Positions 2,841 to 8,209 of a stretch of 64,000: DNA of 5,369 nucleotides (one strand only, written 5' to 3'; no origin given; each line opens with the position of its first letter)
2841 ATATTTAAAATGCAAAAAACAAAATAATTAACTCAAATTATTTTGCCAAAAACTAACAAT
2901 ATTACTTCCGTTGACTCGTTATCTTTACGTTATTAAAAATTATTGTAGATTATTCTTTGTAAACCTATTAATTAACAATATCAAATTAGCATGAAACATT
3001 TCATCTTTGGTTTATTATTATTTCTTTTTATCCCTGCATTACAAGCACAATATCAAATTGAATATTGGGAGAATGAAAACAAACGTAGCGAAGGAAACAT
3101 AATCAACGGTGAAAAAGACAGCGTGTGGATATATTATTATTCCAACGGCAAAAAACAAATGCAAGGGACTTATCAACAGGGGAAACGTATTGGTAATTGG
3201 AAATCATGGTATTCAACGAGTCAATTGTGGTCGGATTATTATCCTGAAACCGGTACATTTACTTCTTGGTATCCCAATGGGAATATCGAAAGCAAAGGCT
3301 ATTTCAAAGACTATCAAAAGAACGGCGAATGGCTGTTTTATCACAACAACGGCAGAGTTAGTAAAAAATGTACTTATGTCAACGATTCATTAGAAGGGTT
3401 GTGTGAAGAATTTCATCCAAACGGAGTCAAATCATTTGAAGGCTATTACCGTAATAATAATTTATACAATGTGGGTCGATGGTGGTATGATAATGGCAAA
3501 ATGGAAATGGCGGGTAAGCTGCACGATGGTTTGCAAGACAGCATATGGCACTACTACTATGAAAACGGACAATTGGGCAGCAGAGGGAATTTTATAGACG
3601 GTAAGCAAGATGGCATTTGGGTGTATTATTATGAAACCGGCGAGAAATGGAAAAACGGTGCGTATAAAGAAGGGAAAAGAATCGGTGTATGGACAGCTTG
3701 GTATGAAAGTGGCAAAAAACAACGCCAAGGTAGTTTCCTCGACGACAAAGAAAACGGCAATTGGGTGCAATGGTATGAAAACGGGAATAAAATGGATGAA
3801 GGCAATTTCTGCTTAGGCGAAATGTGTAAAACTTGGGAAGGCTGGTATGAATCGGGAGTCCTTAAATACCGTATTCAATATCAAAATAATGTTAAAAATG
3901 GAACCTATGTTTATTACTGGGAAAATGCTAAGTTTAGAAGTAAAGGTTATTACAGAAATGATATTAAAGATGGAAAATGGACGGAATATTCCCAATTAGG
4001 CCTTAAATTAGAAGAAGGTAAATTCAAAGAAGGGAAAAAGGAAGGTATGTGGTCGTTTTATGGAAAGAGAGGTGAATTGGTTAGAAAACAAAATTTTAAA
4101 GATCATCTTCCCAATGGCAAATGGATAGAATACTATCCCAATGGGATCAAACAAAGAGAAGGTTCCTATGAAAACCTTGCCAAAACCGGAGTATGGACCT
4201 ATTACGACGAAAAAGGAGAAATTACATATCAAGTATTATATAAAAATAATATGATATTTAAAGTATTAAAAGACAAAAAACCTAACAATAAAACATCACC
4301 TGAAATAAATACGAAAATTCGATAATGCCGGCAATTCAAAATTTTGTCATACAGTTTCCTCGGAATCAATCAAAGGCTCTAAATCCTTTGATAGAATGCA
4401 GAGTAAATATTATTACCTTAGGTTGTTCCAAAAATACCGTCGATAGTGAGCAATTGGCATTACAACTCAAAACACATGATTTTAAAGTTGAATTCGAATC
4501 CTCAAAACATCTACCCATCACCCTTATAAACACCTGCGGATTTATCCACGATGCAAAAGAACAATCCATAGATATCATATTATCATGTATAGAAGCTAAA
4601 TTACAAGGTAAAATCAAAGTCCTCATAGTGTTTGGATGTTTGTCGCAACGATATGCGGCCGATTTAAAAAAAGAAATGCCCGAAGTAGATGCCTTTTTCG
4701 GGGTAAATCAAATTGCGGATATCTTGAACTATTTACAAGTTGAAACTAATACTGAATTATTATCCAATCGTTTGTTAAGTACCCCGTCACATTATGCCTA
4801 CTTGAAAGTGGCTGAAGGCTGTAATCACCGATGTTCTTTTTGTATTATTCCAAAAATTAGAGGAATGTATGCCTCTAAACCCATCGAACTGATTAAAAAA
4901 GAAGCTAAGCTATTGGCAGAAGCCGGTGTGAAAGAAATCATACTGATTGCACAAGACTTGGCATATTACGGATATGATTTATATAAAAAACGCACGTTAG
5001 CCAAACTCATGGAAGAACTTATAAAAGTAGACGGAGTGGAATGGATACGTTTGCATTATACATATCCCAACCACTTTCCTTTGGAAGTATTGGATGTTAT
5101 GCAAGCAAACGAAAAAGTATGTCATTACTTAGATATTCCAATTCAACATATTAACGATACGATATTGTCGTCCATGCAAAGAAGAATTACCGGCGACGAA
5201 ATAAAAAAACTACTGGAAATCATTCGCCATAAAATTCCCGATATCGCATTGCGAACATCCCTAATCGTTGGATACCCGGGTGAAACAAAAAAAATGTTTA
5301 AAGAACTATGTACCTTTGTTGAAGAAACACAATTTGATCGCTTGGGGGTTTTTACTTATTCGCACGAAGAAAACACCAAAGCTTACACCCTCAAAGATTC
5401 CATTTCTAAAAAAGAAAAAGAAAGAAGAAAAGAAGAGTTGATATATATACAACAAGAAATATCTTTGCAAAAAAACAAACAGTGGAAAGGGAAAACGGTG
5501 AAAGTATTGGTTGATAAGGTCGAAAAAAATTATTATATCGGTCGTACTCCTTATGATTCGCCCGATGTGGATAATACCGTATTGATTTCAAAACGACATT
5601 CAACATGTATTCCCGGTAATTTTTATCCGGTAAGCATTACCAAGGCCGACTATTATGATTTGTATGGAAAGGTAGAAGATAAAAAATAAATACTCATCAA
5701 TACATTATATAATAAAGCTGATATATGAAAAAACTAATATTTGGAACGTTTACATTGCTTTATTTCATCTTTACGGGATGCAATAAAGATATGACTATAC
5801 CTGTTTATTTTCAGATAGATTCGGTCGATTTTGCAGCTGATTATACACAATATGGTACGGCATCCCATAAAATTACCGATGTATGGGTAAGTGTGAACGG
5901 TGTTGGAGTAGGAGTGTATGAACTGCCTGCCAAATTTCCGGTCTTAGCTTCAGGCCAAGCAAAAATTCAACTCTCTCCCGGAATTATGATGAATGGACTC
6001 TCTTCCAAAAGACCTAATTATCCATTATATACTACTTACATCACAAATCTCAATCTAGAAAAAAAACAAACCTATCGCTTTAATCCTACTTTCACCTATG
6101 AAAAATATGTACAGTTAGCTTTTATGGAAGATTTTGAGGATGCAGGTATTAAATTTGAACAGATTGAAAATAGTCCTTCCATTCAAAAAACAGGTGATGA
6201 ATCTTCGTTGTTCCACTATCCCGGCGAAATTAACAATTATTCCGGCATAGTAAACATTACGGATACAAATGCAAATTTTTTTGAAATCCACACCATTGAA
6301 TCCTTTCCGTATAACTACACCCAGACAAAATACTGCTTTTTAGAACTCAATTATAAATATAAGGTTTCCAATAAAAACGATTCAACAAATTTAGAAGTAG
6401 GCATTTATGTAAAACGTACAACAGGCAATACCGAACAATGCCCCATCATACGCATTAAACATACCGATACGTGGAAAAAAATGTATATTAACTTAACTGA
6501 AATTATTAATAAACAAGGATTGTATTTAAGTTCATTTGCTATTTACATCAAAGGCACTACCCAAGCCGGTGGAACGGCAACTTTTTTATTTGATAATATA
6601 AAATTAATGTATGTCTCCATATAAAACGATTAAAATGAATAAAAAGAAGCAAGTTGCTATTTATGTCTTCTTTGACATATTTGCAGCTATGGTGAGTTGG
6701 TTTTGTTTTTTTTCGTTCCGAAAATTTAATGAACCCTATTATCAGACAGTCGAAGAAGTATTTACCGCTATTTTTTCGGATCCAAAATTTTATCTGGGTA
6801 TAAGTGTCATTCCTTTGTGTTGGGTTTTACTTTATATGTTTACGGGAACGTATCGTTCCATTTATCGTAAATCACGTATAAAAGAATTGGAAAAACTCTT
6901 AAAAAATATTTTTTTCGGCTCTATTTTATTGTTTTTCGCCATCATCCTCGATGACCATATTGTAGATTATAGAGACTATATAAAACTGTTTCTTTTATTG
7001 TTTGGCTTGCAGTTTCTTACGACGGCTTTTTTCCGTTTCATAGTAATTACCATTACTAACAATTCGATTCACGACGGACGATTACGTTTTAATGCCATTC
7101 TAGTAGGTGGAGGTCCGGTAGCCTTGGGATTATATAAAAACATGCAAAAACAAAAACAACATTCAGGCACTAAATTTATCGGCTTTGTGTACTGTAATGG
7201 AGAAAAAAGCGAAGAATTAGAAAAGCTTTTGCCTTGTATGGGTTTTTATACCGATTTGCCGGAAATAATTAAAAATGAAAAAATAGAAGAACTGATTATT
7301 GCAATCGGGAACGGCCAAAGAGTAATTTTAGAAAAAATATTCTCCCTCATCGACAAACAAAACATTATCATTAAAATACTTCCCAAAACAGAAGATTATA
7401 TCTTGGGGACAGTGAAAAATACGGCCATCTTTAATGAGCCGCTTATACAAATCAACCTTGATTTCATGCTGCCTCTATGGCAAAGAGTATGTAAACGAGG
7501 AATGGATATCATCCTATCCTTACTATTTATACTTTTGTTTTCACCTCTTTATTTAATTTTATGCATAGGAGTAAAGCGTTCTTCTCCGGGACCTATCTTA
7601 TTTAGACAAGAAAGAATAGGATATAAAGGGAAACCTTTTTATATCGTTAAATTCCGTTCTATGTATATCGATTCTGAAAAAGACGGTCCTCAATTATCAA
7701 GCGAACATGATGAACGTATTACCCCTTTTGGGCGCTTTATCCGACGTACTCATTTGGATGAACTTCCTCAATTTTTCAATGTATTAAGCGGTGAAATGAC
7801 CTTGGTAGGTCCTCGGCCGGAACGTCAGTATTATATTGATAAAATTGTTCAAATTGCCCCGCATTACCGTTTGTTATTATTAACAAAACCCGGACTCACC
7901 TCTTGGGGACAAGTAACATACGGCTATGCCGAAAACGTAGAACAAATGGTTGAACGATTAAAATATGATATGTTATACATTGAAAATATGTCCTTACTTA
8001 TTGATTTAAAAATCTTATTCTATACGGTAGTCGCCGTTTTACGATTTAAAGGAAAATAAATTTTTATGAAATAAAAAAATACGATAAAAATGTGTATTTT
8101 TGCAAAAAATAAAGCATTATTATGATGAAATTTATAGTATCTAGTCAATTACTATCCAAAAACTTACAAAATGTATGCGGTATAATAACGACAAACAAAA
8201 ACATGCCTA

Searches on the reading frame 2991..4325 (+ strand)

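Call 73: search_protein_families(library=ncbifam, proteins=[window:2991-4325:+], max_evalue=0.00001)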
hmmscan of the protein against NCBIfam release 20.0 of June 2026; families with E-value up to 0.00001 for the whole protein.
window:2991-4325:+ (444 aa): 1 family
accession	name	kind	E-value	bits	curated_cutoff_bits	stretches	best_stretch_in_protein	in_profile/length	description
NF033566.1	adhes_LIC20035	equivalog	5.4e-25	88.1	250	2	198-337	108-252/434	LIC20035 family adhesin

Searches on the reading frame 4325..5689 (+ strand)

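Call 73: search_protein_families(library=ncbifam, proteins=[window:4325-5689:+], max_evalue=0.00001)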
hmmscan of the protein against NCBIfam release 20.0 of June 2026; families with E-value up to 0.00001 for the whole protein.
window:4325-5689:+ (454 aa): 12 families
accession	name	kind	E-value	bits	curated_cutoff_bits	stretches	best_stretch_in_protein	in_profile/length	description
TIGR01125.1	TIGR01125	equivalog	5.8e-141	470.5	356.95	1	26-448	1-432/432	30S ribosomal protein S12 methylthiotransferase RimO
TIGR00089.1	TIGR00089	subfamily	5.9e-119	397.6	251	1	26-448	1-429/429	MiaB/RimO family radical SAM methylthiotransferase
TIGR01579.1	MiaB-like-C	equivalog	2e-75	254.7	357.05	1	29-408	1-392/416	tRNA (N(6)-L-threonylcarbamoyladenosine(37)-C(2))-methylthiotransferase MtaB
TIGR01574.1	miaB-methiolase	equivalog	7e-73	246.1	355.3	1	29-450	4-436/437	tRNA (N6-isopentenyl adenosine(37)-C2)-methylthiotransferase MiaB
NF010916.0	PRK14336.1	equivalog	4.4e-62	210.2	606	1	28-408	5-377/418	tRNA (N6-isopentenyl adenosine(37)-C2)-methylthiotransferase MiaB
TIGR01578.1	MiaB-like-B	hypoth_equivalog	8.5e-60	202.7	314.7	1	26-449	1-419/421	tRNA (N(6)-L-threonylcarbamoyladenosine(37)-C(2))-methylthiotransferase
TIGR04479.1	bcpD_PhpK_rSAM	subfamily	5.7e-17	61.3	600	1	155-340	239-414/504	PhpK family radical SAM P-methyltransferase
TIGR04014.1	B12_SAM_MJ_0865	equivalog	1.2e-14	54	360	1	158-341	161-342/434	methyl-coenzyme M reductase glutamine C-methyltransferase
TIGR04013.1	B12_SAM_MJ_1487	hypoth_equivalog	2.9e-09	36.2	251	1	155-333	149-331/382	TIGR04013 family B12-binding domain/radical SAM domain-containing protein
NF038361.1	rSAM_Sden_1168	equivalog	8.5e-08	31.2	575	1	161-346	286-462/560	Sden_1168 family B12-binding radical SAM P-methyltransferase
TIGR03471.1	HpnJ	equivalog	1.4e-07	30.8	577.6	1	157-354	197-384/472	hopanoid biosynthesis associated radical SAM protein HpnJ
NF040546.1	rSAM_CUAEP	equivalog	9.2e-07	27.9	500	1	158-336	172-342/468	CUAEP/CCAEP-tail radical SAM (seleno)protein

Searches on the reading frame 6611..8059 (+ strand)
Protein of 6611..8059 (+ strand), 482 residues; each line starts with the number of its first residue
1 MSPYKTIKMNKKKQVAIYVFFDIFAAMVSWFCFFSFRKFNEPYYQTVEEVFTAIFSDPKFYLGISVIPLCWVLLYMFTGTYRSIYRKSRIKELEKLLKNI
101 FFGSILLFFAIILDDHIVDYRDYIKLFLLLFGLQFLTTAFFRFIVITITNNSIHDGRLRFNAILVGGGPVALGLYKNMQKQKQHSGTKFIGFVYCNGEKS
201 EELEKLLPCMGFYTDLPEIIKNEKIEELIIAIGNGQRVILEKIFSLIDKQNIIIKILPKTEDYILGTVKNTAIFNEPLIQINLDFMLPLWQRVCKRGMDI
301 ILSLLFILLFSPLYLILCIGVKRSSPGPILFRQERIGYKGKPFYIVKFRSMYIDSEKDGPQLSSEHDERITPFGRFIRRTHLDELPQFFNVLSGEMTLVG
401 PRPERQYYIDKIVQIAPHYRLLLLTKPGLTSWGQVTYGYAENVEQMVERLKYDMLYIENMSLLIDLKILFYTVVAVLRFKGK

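Call 73: search_protein_families(library=ncbifam, proteins=[window:6611-8059:+], max_evalue=0.00001)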
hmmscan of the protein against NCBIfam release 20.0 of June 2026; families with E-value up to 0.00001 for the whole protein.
window:6611-8059:+ (482 aa): 10 families
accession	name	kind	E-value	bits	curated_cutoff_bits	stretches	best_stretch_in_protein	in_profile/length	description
TIGR03025.1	EPS_sugtrans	subfamily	1.1e-112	377.5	295.55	1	21-480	2-442/445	exopolysaccharide biosynthesis polyprenyl glycosylphosphotransferase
TIGR03023.1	WcaJ_sugtrans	equivalog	9.4e-98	328.4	410.75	1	46-478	24-448/453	undecaprenyl-phosphate glucose phosphotransferase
TIGR03013.1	EpsB_2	subfamily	6.5e-81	272.7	393.35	1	69-481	36-441/443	TIGR03013 family XrtA/PEP-CTERM system glycosyltransferase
TIGR03022.1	WbaP_sugtrans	subfamily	7.5e-63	213.4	403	1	21-481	4-454/456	undecaprenyl-phosphate galactose phosphotransferase WbaP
NF007518.0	PRK10124.1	equivalog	3.3e-58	197.5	684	1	71-474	59-455/464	undecaprenyl-phosphate glucose phosphotransferase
NF050817.1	PolSacchBiosHfsE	equivalog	1.6e-41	142.5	750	1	291-477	268-460/467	polysaccharide biosynthesis protein HfsE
NF041877.1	EPS_EpsZ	equivalog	3.9e-41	141.1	800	1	133-480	111-456/459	exopolysaccharide biosynthesis polyisoprenyl-phosphate hexose-1-phosphate transferase EpsZ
NF052601.1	undeca_RfbP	equivalog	4.7e-40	137.4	330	1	290-477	40-236/244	undecaprenyl-phosphate galactose phosphotransferase family protein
NF011751.0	PRK15204.1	equivalog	1.2e-34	119.8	907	1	59-481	59-474/476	undecaprenyl-phosphate galactose phosphotransferase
NF045514.1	glycotran_HepC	equivalog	1.4e-25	89.9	140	1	291-403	113-211/220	heterocyst development glycosyltransferase HepC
